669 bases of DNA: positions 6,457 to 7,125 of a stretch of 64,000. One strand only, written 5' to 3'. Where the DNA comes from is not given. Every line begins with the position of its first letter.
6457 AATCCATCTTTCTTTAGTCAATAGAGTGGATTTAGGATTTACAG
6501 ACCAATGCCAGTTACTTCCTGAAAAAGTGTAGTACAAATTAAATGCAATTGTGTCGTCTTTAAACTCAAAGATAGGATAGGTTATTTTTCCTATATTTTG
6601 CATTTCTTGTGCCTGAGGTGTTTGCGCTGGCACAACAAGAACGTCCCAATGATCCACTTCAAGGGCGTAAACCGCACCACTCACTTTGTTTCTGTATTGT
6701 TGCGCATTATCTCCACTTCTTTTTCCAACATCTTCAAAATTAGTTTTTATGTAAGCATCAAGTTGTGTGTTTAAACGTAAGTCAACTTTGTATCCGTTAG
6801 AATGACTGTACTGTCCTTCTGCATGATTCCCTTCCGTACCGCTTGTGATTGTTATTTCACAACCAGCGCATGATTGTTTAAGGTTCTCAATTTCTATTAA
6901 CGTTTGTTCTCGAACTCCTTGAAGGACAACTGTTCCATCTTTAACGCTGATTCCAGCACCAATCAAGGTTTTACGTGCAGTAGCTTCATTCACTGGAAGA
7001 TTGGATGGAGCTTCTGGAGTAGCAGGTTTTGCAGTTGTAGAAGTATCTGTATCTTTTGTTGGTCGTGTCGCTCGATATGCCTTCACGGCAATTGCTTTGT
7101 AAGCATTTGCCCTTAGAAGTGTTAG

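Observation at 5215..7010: Two peptidoglycan-hydrolase-like modules at the C-terminus of an archaeal giant protein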

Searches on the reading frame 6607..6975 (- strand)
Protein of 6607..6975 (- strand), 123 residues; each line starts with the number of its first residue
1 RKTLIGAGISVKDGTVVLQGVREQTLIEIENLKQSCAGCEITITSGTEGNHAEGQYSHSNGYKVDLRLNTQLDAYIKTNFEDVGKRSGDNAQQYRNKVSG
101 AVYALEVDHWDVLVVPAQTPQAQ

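Call 27: search_solved_structures(query=A1, max_evalue=10, show_alignments=5)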
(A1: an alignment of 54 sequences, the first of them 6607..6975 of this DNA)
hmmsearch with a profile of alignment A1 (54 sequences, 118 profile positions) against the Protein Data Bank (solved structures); distinct sequences matched with E-value up to 10: 0.
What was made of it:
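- Tried and rejected: A profile of the LAS-like family against PDB sequences gave no hit at E<=10 (call 27).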

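Call 38: search_protein_families(library=pfam, alignment_id=A2, max_evalue=1)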
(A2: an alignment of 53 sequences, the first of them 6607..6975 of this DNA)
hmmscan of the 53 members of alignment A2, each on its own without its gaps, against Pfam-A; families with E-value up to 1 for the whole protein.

A. member 1, window:6607-6975:- (123 aa): 0 families

B. families by the number of members that match (of 53 scanned): 24 families
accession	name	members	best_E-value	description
PF10092.14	DUF2330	4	0.0039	Uncharacterized protein conserved in bacteria (DUF2330)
PF14395.11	COOH-NH2_lig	2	0.0043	Phage phiEco32-like COOH.NH2 ligase-type 2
PF24168.1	PB4_spike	1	0.0054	Straight fiber protein PB4 spike domain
PF18054.6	CEL_III_C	1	0.011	CEL-III C-terminal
PF07921.17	Fibritin_C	1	0.019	Fibritin C-terminal region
PF20141.4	Island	1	0.024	Brassinosteroid receptor island domain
PF23580.1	Znf_XAF1_N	1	0.037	XIAP-associated factor 1-like, N-terminal zinc finger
PF22598.2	CdsD_PD2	1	0.042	CdsD, periplasmic PD2 domain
PF19413.5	YaiO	1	0.042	YaiO membrane beta barrel domain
PF12445.13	FliC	1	0.06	Flagellin protein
PF10610.15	Tafi-CsgC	1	0.075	Thin aggregative fimbriae synthesis protein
PF07021.18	MetW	1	0.077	Methionine biosynthesis protein MetW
PF22692.1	LlgE_F_G_D1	1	0.081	Flagellar hook protein FlgE/F/G D1 domain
PF09048.16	Cro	1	0.096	Cro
PF01440.21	Gemini_AL2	1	0.1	Geminivirus AL2 protein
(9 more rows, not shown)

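Call 39: predict_structure(alignment_id=A2)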
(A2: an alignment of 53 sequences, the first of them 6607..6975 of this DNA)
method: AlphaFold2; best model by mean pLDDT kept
length: 123 residues; sequences in the alignment: 53
mean_pLDDT: 95.2   pTM: 0.87
mean pLDDT of the five models: 95.2, 94.8, 94.5, 94.0, 93.2
residues with pLDDT >= 90: 111; 70-90: 10; 50-70: 2; < 50: 0
segments of 3 or more residues with pLDDT < 50: none
pLDDT, mean of each block of 10 residues (from residue 1): 95 95 97 97 96 94 98 98 97 97 98 88 63
secondary structure, 60 per line:
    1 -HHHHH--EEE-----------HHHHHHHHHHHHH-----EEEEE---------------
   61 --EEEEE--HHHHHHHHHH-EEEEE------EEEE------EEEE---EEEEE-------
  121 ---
elements in order: H2-6 E9-11 H23-35 E41-45 E63-67 H70-79 E81-85 E92-95 E102-105 E109-113
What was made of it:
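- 6631..6975 (-): LAS-like (Hedgehog/DD-peptidase-fold) module, res 1764-1878. It belongs to an unannotated domain family and is a putative zinc peptidoglycan peptidase. AlphaFold2 pLDDT 95.2 (call 39).
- Closest known: Peptidase M15 families. Same: The order of secondary-structure elements is the same (call 39).
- Its order of elements is helix, strand (ITITS), His loop, strand (KVDLR), helix, strands, last strand (HWDVL) (call 39).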

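Call 41: fold_search(model_id=the predicted structure, library=pdb)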
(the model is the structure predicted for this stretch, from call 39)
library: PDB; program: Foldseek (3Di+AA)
matches with E <= 10: 528; with E <= 0.001: 0
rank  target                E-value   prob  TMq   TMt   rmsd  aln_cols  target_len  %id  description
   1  9flk                  5.8e-02  0.75  0.40  0.44   7.4       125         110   15  Crystal structure of the C-terminal domain of VldE from Streptococcus pneumoniae containing two zinc atoms at the bindin (released 2025-01-22)
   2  4ejy_A                2.0e-01  0.35  0.28  0.14   6.9        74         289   19  Structure of MBOgg1 in complex with high affinity DNA ligand (released 2013-03-20)
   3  4ejy_B                3.3e-01  0.21  0.25  0.13   6.9        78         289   18  Structure of MBOgg1 in complex with high affinity DNA ligand (released 2013-03-20)
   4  4lkm_C                3.3e-01  0.06  0.18  0.11  14.0       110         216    9  Crystal structure of Plk1 Polo-box domain in complex with PL-74 (released 2013-12-11)
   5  3p2w                  4.0e-01  0.05  0.19  0.11  14.6       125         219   11  Unliganded form of Polo-like kinase I Polo-box domain (released 2011-04-27)
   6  4h71_B                6.2e-01  0.05  0.18  0.11  12.6       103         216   13  Human Plk1-PBD in complex with Poloxime ((E)-4-(hydroxyimino)-2-isopropyl-5-methylcyclohexa-2,5-dienone) (released 2012-10-03)
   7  4rcp_A                7.5e-01  0.06  0.18  0.10  13.3       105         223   10  Crystal structure of Plk1 Polo-box domain in complex with PL-2 (released 2014-11-12)
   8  1dl5_B                7.5e-01  0.06  0.18  0.08  11.6       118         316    6  PROTEIN-L-ISOASPARTATE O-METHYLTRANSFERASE (released 2000-12-08)
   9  4j7b_B                8.0e-01  0.05  0.17  0.11  12.5        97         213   11  Crystal structure of polo-like kinase 1 (released 2013-07-24)
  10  5it7_AA               8.5e-01  0.08  0.15  0.08   8.6        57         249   19  Structure of the Kluyveromyces lactis 80S ribosome in complex with the cricket paralysis virus IRES and eEF2 (released 2016-05-18)
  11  4h71_A                8.5e-01  0.04  0.18  0.11  12.4       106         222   11  Human Plk1-PBD in complex with Poloxime ((E)-4-(hydroxyimino)-2-isopropyl-5-methylcyclohexa-2,5-dienone) (released 2012-10-03)
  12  5egl_A                8.5e-01  0.01  0.12  0.11  15.8       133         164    6  The structural and biochemical characterization of acyl-coa hydrolase from Staphylococcus aureus in complex with Butyr (released 2016-11-09)
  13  5nmm                  9.0e-01  0.04  0.17  0.10  12.9        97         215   15  The structure of the polo-box domain (PBD) of Plk1 in complex with Alpha-Bromo-3-Iodotoluene. (released 2018-02-21)
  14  4whl_A                9.6e-01  0.04  0.16  0.10  13.4       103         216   12  A New Class of Peptidomimetics Targeting the Polo-box Domain of Polo-like kinase 1 (released 2014-12-03)
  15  5egk_D                9.6e-01  0.01  0.13  0.11  13.6       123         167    6  The structural and biochemical characterization of acyl-coa hydrolase mutant Asp43Ala from Staphylococcus aureus (released 2015-11-11)
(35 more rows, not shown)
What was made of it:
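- On LAS / Hedgehog-DD-peptidase fold (clan MD): The PDB top hit is VldE at E 0.058, with MepA at rank 47 (call 41).
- Closest known: VldE. Same: It is the best solved-structure match of the model (call 41).
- PDB top hit is the VldE MT3 domain at E 0.058, probability 0.75 (call 41). The PDB fold match is weak: TM 0.40-0.44, E 0.058 (call 41).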

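Call 67: fold_search(model_id=the predicted structure, library=viral)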
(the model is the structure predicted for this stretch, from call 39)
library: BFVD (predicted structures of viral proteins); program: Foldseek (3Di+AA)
matches with E <= 10: 639; with E <= 0.001: 1
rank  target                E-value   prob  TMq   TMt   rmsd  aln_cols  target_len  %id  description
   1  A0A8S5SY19            3.2e-05  1.00  0.56  0.49   3.4       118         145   24  Sonic hedgehog protein, Cell adhesion Protein-Protein Complex, Autocatalytic cleavage.7A (Fragment) [Microviridae sp. ctoGr7]
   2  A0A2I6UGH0            1.8e-02  0.93  0.44  0.45   7.8       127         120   20  Uncharacterized protein [Salinibacter phage M8CR30-4]
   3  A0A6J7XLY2            4.0e-02  0.97  0.49  0.17   6.1       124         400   15  LT_GEWL domain containing protein [uncultured Caudovirales phage]
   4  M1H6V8                7.4e-02  0.30  0.26  0.14  21.4       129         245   17  (no name in the UniProt tables at hand)
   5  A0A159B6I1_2          8.9e-02  0.72  0.45  0.10   8.4       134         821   18  (no name in the UniProt tables at hand)
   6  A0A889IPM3            1.0e-01  0.63  0.37  0.37   7.8       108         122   10  (no name in the UniProt tables at hand)
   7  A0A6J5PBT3            1.3e-01  0.63  0.41  0.34   6.8       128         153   12  Uncharacterized protein [uncultured Caudovirales phage]
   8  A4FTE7                1.9e-01  0.35  0.34  0.39   6.3       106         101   14  Uncharacterized protein [Cyprinid herpesvirus 3]
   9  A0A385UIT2            2.0e-01  0.51  0.27  0.41   3.5        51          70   16  Uncharacterized protein [Streptomyces phage Yaboi]
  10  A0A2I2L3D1            2.6e-01  0.66  0.34  0.15   4.3        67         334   12  Uncharacterized protein [Orpheovirus IHUMI-LCC2]
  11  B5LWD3                3.1e-01  0.30  0.29  0.20   6.6        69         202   20  Uncharacterized protein [Feldmannia species virus]
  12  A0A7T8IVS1            3.3e-01  0.63  0.34  0.39   3.5        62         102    8  Uncharacterized protein [Erwinia phage pEa_SNUABM_5]
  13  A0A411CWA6            3.5e-01  0.25  0.26  0.34   5.0        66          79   11  (no name in the UniProt tables at hand)
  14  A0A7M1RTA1            3.7e-01  0.47  0.31  0.44   6.8        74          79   11  Uncharacterized protein [uncultured phage cr60_1]
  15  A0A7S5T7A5            3.7e-01  0.33  0.27  0.13   8.7        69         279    6  (no name in the UniProt tables at hand)
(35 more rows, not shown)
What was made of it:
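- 6631..6975 (-): Foldseek BFVD top hit E 3.2e-5, TM 0.56 (call 67).
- On LAS / Hedgehog-DD-peptidase fold (clan MD): BFVD top hit has E 3.2e-5, probability 1.00, TM 0.56 and a Sonic hedgehog-like annotation (call 67).
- Hit 3 is a phage 'LT_GEWL domain containing protein' (call 67). The best BFVD match rests on an automatic name of a predicted structure (call 67). The best fold match carries a Sonic hedgehog annotation (call 67).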

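Call 68: search_protein_families(library=ncbifam, proteins=[window:6607-6975:-], max_evalue=0.01)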
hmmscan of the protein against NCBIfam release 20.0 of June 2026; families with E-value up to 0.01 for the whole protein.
window:6607-6975:- (123 aa): 0 families

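Call 69: search_protein_families(library=phrogs, proteins=[window:6607-6975:-], max_evalue=0.01)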
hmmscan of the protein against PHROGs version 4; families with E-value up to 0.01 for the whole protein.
window:6607-6975:- (123 aa): 0 families

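Call 86: search_dna_similar(query=window:6607-6975:-, collection=phages, mode=protein, max_evalue=0.001, max_rows=15)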
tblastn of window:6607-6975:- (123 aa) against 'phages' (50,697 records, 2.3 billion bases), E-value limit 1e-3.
No match.
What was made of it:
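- Tried and rejected: tblastn of the LAS-like domain found nothing in 50,697 phage genomes (call 86).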

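Call 87: search_dna_similar(query=window:6607-6975:-, collection=plasmids, mode=protein, max_evalue=0.001, max_rows=15)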
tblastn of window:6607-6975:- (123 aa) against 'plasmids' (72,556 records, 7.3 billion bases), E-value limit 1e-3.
Records with a match: 42; places in all: 45; records where one place covers at least 80% of the query: 16.
Best place of each record, by identity: <60% 42.
By first word of the organism name: Streptomyces 40; Deinococcus 1; Nonomuraea 1.
By predicted mobility (MOB-suite, as given by PLSDB): non-mobilizable 27; mobilizable 13; conjugative 2.
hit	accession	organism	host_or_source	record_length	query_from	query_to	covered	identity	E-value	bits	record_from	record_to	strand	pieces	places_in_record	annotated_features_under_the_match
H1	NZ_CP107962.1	Streptomyces sp. NBC_00376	-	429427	4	115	91%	38.5%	3e-12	69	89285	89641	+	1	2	GH25 family lysozyme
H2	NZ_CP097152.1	Deinococcus sp. QL22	-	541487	18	113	78%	43.8%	2e-17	84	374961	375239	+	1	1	hypothetical protein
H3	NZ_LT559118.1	Nonomuraea gerenzanensis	-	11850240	18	113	78%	43.8%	1e-13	73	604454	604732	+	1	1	none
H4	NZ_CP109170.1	Streptomyces sp. NBC_01724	-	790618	8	123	94%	35.4%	6e-9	59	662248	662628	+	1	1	peptidoglycan-binding protein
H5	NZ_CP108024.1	Streptomyces sp. NBC_00316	-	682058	34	113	65%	51.3%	6e-15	76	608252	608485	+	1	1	hypothetical protein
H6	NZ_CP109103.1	Streptomyces anthocyanicus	-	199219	4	121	96%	34.6%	8e-11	65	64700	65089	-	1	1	peptidoglycan-binding protein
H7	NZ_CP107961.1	Streptomyces sp. NBC_00376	-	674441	4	115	91%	36.1%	2e-12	69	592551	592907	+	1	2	GH25 family lysozyme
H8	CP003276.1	Streptomyces hygroscopicus subsp. jinggangensis 5008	-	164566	8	112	85%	38.3%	5e-10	62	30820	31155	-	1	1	hypothetical protein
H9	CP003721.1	Streptomyces hygroscopicus subsp. jinggangensis TL01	-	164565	8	112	85%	38.3%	5e-10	62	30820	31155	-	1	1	hypothetical protein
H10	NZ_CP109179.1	Streptomyces sp. NBC_01717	-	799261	8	112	85%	38.3%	1e-9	61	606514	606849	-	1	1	peptidoglycan-binding protein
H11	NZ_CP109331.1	Streptomyces sp. NBC_01590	-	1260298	4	115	91%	35.8%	5e-11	65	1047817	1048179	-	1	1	record has no annotation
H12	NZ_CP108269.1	Streptomyces sp. NBC_00046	-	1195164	4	115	91%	35.8%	5e-11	65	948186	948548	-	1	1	record has no annotation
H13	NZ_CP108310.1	Streptomyces sp. NBC_00012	-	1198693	4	115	91%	35.8%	5e-11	65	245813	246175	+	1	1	record has no annotation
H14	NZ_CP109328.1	Streptomyces sp. NBC_01591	-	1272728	4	115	91%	35.8%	1e-10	64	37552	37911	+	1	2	none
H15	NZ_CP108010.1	Streptomyces sp. NBC_00334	-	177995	18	112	77%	42.0%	3e-11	66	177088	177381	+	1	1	peptidoglycan-binding protein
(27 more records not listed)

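Call 88: get_annotated_region(hit=H1, flank=2500)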
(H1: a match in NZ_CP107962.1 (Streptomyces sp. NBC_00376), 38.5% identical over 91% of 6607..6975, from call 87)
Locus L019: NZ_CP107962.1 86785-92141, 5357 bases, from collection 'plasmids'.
description: Streptomyces sp. NBC_00376 plasmid unnamed2, complete sequence
organism: Streptomyces sp. NBC_00376 (NCBI taxid 2975730)
taxonomy: Bacteria; Actinomycetota; Actinomycetes; Kitasatosporales; Streptomycetaceae; Streptomyces; Streptomyces sp. NBC 00376
host: -; source: -; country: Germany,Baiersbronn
typing (MOB-suite, as given by PLSDB): mobilizable; relaxase MOBP
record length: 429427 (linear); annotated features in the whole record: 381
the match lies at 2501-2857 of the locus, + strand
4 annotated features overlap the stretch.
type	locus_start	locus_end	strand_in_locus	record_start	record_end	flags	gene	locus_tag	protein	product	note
CDS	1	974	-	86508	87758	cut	-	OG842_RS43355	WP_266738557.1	peptidoglycan-binding protein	-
CDS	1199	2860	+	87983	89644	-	-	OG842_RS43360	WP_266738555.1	GH25 family lysozyme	GO:0016998 - cell wall macromolecule catabolic process [Evidence IEA]; GO:0009253 - peptidoglycan catabolic process ...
CDS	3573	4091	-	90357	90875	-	-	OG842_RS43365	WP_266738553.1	HEAT repeat domain-containing protein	-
CDS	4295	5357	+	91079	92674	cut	-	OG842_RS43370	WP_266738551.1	ISL3 family transposase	-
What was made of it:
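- On Streptomyces plasmids the domain is at the C-terminus of a 'GH25 family lysozyme' and in 'peptidoglycan-binding proteins' (calls 87, 88).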

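Call 97: find_related_loci(query=window:6607-6975:-, collection=viral_contigs, flank=4000)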
Query window:6607-6975:- (123 aa) in viral_contigs; peptide patterns used: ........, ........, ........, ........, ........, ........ (x = any residue, [..] = any of these).
13 stretches matched a pattern, but none encodes a relative of the query by tblastn (E <= 1e-3).
